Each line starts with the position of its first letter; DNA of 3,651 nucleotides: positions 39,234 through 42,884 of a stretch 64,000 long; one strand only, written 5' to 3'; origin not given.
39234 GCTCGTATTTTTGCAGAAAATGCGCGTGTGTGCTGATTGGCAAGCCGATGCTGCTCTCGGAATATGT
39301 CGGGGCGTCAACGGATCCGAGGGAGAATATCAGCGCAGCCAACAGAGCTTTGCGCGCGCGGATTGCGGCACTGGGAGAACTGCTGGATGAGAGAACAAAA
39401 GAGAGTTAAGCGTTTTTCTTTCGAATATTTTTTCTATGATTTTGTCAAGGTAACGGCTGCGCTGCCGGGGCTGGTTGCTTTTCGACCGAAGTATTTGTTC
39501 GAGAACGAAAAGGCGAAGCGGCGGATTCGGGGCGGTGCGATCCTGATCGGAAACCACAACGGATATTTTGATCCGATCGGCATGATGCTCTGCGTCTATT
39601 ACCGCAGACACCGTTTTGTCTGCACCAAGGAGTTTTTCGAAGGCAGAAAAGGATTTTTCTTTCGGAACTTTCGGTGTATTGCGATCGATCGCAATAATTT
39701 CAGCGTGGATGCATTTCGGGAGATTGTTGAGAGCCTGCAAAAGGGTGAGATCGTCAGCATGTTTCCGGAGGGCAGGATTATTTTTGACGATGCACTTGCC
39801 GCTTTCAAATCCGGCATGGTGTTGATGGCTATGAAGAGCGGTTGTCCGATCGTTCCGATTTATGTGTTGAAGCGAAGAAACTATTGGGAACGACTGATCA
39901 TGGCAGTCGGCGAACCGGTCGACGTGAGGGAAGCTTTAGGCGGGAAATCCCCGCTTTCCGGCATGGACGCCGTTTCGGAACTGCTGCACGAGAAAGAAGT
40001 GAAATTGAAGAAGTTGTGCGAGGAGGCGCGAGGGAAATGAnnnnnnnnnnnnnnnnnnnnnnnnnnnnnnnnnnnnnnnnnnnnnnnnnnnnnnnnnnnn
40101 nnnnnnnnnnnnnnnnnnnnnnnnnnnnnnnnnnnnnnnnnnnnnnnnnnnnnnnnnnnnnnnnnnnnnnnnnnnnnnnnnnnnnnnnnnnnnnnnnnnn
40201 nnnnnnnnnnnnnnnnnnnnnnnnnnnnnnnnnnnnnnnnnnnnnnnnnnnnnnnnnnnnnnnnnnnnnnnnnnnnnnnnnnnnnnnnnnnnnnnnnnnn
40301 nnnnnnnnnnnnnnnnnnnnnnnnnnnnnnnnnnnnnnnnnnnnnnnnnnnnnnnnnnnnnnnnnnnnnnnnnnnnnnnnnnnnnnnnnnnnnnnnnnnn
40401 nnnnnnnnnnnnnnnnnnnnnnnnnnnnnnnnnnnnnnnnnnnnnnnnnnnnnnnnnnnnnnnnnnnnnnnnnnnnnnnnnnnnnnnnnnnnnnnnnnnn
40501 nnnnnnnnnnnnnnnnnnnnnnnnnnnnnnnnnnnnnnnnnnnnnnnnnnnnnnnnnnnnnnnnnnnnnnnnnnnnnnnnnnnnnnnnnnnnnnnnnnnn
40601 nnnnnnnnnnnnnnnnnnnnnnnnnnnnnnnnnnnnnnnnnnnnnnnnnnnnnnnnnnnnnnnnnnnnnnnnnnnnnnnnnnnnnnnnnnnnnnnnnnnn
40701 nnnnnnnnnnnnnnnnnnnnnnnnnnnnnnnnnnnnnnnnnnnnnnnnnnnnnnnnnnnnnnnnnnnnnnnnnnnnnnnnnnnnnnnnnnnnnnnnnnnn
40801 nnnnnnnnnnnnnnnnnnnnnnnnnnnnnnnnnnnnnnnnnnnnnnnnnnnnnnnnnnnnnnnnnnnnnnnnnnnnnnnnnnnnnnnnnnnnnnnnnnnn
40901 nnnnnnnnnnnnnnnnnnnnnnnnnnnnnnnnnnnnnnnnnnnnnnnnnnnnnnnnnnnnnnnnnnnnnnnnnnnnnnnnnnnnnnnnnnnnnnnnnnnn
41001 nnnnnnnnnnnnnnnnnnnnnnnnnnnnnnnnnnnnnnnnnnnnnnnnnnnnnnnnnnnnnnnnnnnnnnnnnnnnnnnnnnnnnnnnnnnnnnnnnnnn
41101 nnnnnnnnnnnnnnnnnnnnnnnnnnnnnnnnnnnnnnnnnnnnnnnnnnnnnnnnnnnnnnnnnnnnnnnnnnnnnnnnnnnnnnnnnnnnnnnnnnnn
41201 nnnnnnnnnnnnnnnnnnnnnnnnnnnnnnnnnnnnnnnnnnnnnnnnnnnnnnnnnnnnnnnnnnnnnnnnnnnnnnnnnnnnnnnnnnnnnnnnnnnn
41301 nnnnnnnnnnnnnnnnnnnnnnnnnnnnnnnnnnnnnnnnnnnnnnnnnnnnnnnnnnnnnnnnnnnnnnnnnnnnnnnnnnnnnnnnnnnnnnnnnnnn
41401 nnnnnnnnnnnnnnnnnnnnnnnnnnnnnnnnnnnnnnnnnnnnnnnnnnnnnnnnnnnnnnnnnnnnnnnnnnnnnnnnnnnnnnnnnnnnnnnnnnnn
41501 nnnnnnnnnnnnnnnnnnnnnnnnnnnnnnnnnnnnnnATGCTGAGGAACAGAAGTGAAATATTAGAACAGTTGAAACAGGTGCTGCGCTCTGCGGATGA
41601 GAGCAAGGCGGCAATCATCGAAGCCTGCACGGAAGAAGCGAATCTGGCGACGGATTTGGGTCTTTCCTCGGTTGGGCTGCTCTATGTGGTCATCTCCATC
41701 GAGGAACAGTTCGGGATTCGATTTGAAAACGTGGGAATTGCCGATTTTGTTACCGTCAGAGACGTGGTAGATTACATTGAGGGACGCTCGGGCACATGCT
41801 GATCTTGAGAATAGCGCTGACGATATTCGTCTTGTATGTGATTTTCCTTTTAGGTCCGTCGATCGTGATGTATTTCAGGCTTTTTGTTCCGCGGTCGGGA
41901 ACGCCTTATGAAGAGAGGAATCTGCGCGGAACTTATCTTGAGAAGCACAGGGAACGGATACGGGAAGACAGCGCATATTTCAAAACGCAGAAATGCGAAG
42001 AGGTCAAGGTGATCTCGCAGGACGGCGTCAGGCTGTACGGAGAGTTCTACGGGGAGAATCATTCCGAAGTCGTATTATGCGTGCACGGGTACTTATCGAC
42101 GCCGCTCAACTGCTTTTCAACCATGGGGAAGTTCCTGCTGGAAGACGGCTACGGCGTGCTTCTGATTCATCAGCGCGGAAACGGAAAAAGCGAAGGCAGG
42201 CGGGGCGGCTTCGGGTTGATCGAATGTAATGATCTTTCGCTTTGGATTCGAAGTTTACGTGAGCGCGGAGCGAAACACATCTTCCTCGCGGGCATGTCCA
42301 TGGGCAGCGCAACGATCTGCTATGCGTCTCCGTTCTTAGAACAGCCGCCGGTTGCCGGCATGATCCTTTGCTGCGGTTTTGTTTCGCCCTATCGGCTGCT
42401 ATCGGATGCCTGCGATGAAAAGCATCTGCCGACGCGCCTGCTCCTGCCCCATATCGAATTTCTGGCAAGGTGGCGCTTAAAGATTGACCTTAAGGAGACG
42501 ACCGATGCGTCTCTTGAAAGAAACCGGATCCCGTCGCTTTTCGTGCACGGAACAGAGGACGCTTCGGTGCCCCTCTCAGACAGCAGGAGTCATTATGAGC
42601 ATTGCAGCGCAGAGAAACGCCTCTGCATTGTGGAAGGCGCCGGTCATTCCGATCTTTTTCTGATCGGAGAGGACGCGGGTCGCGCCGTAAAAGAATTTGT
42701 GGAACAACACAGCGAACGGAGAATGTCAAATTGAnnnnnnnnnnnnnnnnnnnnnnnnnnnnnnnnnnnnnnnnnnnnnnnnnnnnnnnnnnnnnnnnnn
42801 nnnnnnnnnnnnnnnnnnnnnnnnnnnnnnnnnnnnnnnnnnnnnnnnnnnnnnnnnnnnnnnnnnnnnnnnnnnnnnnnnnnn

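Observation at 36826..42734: Two parallel acyl-loading lines (ligase-carrier fusion; ligase plus stand-alone ACP) paired with two PlsC-type acyltransferases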

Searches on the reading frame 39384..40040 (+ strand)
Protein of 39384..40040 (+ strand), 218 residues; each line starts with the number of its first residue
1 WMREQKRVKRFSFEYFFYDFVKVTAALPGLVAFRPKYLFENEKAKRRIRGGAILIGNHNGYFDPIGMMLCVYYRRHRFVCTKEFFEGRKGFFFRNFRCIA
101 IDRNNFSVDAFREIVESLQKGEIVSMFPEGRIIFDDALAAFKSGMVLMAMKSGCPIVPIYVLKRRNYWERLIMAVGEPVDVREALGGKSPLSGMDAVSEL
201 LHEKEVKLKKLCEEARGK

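Call 4: search_protein_families(library=pfam, proteins=[window:39384-40040:+], max_evalue=0.01)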
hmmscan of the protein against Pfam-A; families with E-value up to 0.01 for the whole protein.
window:39384-40040:+ (218 aa): 1 family
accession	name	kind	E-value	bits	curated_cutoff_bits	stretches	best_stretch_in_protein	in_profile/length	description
PF01553.26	Acyltransferase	-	9.4e-23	80.9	23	1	46-161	12-131/132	Acyltransferase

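Call 5: search_protein_families(library=ncbifam, proteins=[window:39384-40040:+], max_evalue=0.001)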
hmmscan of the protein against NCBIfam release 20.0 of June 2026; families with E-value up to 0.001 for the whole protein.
window:39384-40040:+ (218 aa): 5 families
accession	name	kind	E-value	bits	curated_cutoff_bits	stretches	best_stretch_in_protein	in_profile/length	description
NF006386.0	PRK08633.1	equivalog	2.8e-18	65.1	1221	1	48-161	439-551/1147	acyl-[ACP]--phospholipid O-acyltransferase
TIGR00530.1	AGP_acyltrn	subfamily_domain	4.2e-17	62.1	102.95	1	49-161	15-129/130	1-acylglycerol-3-phosphate O-acyltransferase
NF005291.0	PRK06814.1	equivalog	1.7e-08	32.9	1349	1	51-160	455-562/1140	acyl-[ACP]--phospholipid O-acyltransferase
NF011593.0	PRK15018.1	equivalog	2e-05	24.4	501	1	50-166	65-184/245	1-acylglycerol-3-phosphate O-acyltransferase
NF005959.0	PRK08043.1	equivalog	2.4e-05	22.8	886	1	109-161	85-137/719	bifunctional acyl-ACP--phospholipid O-acyltransferase/long-chain-fatty-acid--ACP ligase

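Call 32: search_solved_structures(query=window:39384-40040:+, max_evalue=1)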
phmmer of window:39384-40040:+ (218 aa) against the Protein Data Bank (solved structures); distinct sequences matched with E-value up to 1: 3.
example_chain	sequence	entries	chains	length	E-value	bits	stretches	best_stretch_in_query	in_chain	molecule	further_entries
5kym_A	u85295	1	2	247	5e-08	35.8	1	53-161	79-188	1-acyl-sn-glycerol-3-phosphate acyltransferase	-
2o30_A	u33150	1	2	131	0.22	14.1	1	115-204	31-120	NUCLEAR MOVEMENT PROTEIN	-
8uus_A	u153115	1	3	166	0.72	12.4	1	53-118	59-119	Antifeeding Prophage (Tailocin) fibre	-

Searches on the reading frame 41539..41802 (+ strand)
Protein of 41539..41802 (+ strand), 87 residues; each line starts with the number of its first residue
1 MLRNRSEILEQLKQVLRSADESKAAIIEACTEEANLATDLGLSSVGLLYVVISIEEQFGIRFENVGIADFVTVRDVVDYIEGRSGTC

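Call 4: search_protein_families(library=pfam, proteins=[window:41539-41802:+], max_evalue=0.01)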
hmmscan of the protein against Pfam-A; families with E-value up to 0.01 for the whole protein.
window:41539-41802:+ (87 aa): 1 family
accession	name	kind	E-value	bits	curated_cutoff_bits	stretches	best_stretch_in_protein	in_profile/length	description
PF00550.31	PP-binding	-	1.5e-06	28.8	20.8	1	29-80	17-67/67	Phosphopantetheine attachment site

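Call 5: search_protein_families(library=ncbifam, proteins=[window:41539-41802:+], max_evalue=0.001)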
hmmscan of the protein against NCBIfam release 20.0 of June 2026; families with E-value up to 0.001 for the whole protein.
window:41539-41802:+ (87 aa): 14 families
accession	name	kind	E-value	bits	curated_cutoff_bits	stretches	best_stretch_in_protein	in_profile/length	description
NF009104.0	PRK12449.1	equivalog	2e-11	43.7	70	1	5-83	3-78/80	acyl carrier protein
NF002150.0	PRK00982.1-4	subfamily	9.5e-10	38.6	66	1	7-83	5-78/80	acyl carrier protein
NF002148.0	PRK00982.1-2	subfamily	3.1e-09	36.5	71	1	27-83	21-77/79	acyl carrier protein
NF002147.0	PRK00982.1-1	equivalog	3e-08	33.4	84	1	3-82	3-79/83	acyl carrier protein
TIGR00517.1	acyl_carrier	equivalog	3.5e-08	33.2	70.45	1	7-83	3-76/77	acyl carrier protein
NF002151.0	PRK00982.1-5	equivalog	1.2e-06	28.5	92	1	6-83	2-76/78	acyl carrier protein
NF003757.0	PRK05350.1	equivalog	3.3e-06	27.2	65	1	4-81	3-77/83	acyl carrier protein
NF040636.1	AcpM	exception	9e-06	25.6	146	1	28-81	23-76/93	meromycolate extension acyl carrier protein AcpM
NF005798.0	PRK07639.1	equivalog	9.3e-06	26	100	1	5-82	3-80/91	petrobactin biosynthesis protein AsbD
NF006031.0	PRK08172.1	equivalog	2.7e-05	24.7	76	1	22-79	16-73/82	acyl carrier protein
NF058660.1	cispen_ACP_AmcB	equivalog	2.9e-05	24.2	80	1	28-82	21-77/80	cispentacin biosynthesis acyl carrier protein AmcB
NF002149.0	PRK00982.1-3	equivalog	5.2e-05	23.1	106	1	28-82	21-75/78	acyl carrier protein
NF004533.0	PRK05883.1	equivalog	0.00012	21.9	72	1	6-75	22-88/100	acyl carrier protein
TIGR04069.1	ocin_ACP_rel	hypoth_equivalog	0.00061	20.2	70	1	28-78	23-75/77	peptide maturation system acyl carrier-related protein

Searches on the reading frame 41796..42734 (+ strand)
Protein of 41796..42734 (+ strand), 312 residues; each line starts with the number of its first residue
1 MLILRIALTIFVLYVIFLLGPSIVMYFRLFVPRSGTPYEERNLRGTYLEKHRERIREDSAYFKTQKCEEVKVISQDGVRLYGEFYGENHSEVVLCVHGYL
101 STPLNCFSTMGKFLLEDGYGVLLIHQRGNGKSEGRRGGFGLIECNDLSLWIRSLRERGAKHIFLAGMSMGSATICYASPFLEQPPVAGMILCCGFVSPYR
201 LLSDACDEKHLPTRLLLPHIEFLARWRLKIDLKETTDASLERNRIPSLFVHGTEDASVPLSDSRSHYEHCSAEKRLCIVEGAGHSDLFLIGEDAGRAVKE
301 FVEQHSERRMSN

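Call 4: search_protein_families(library=pfam, proteins=[window:41796-42734:+], max_evalue=0.01)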
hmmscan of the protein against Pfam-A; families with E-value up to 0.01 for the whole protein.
window:41796-42734:+ (312 aa): 5 families
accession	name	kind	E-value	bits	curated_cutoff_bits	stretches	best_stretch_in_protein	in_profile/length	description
PF12146.15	Hydrolase_4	-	4.3e-20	72.5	27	2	89-199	3-114/239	Serine aminopeptidase, S33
PF00561.26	Abhydrolase_1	-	5e-16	59.6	25.8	1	92-200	2-103/245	alpha/beta hydrolase fold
PF12697.13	Abhydrolase_6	-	2.2e-08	35.5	26.3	1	93-259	1-180/217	Alpha/beta hydrolase family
PF03959.19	FSH1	-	3.7e-05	23.9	21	1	182-281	130-197/211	Serine hydrolase (FSH1)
PF02129.25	Peptidase_S15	-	7.9e-05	22.9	23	0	36-200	26-134/262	X-Pro dipeptidyl-peptidase (S15 family)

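Call 5: search_protein_families(library=ncbifam, proteins=[window:41796-42734:+], max_evalue=0.001)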
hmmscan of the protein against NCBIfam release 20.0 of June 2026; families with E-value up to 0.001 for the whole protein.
window:41796-42734:+ (312 aa): 8 families
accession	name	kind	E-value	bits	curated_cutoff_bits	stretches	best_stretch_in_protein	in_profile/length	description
NF047920.1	lactonase_UilS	equivalog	1.7e-06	28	400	0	87-178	22-116/285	UilS family quorum-quenching N-acyl-homoserine lactonase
TIGR02427.1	protocat_pcaD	equivalog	2.8e-05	23.6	255.85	0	239-285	188-233/251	3-oxoadipate enol-lactonase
NF052610.1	macro_16_ester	equivalog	3.8e-05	23.2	420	0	238-285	217-263/281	alpha/beta fold macrolide esterase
NF033124.1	estX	equivalog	4.9e-05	22.6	600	0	241-303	219-277/280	macrolide esterase EstX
TIGR01249.1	pro_imino_pep_1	equivalog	5.9e-05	22.4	259.75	0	75-177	12-113/307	prolyl aminopeptidase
NF041759.1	mac_hydro_EstT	equivalog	6.5e-05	22.2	450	0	71-171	3-104/278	macrolide hydrolase EstT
NF008019.0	PRK10749.1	equivalog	0.00064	18.8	362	0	66-133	29-96/335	lysophospholipase L2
NF050089.1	i_nPHAscl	equivalog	0.0008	18.6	300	0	241-288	227-274/288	intracellular short-chain-length polyhydroxyalkanoate depolymerase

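Call 23: search_solved_structures(query=window:41796-42734:+, max_evalue=0.01)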
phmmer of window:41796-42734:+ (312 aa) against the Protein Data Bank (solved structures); distinct sequences matched with E-value up to 0.01: 32.
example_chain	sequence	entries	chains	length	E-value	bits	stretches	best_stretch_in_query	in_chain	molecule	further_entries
5g59_A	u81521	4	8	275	6.7e-08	35.4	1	68-173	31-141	ESTERASE | Uncharacterized protein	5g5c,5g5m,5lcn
8b4u_A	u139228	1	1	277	1.5e-06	30.9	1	83-284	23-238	Alpha/beta hydrolase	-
3fob_A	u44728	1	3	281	2e-06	30.5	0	78-204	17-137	Bromoperoxidase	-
1bro_A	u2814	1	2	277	2.7e-06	30.1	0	238-302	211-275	BROMOPEROXIDASE A2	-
1a7u_A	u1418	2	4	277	2.7e-06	30.1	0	238-302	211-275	CHLOROPEROXIDASE T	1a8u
4iq4_A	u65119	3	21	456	4.4e-06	29.4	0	238-307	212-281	Non-haem bromoperoxidase BPO-A2, Matrix protein 1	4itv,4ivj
1a88_A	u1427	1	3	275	6.8e-06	28.8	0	72-205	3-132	CHLOROPEROXIDASE L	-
3vdx_A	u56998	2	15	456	7.8e-06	28.6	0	238-305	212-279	Designed 16nm tetrahedral protein cage containing Non-haem bromoperoxidase BPO-A2 and Matr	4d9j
5h3h_A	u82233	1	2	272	1e-05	28.2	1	74-173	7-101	Abhydrolase domain-containing protein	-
1hkh_A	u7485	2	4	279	1.1e-05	28.1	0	245-302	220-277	GAMMA LACTAMASE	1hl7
6qe2_A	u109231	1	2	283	1.2e-05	28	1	80-307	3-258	Monoacylglycerol lipase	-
7jqy_A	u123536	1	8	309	1.5e-05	27.7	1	75-177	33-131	Cif-like 1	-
1brt_A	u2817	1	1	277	1.5e-05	27.6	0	238-302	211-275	BROMOPEROXIDASE A2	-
9pjb_A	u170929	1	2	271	3.1e-05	26.6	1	93-285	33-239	MHETase MHT043-5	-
7jqx_A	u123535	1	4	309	5.2e-05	25.9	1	75-177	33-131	Cif-like 1 wild-type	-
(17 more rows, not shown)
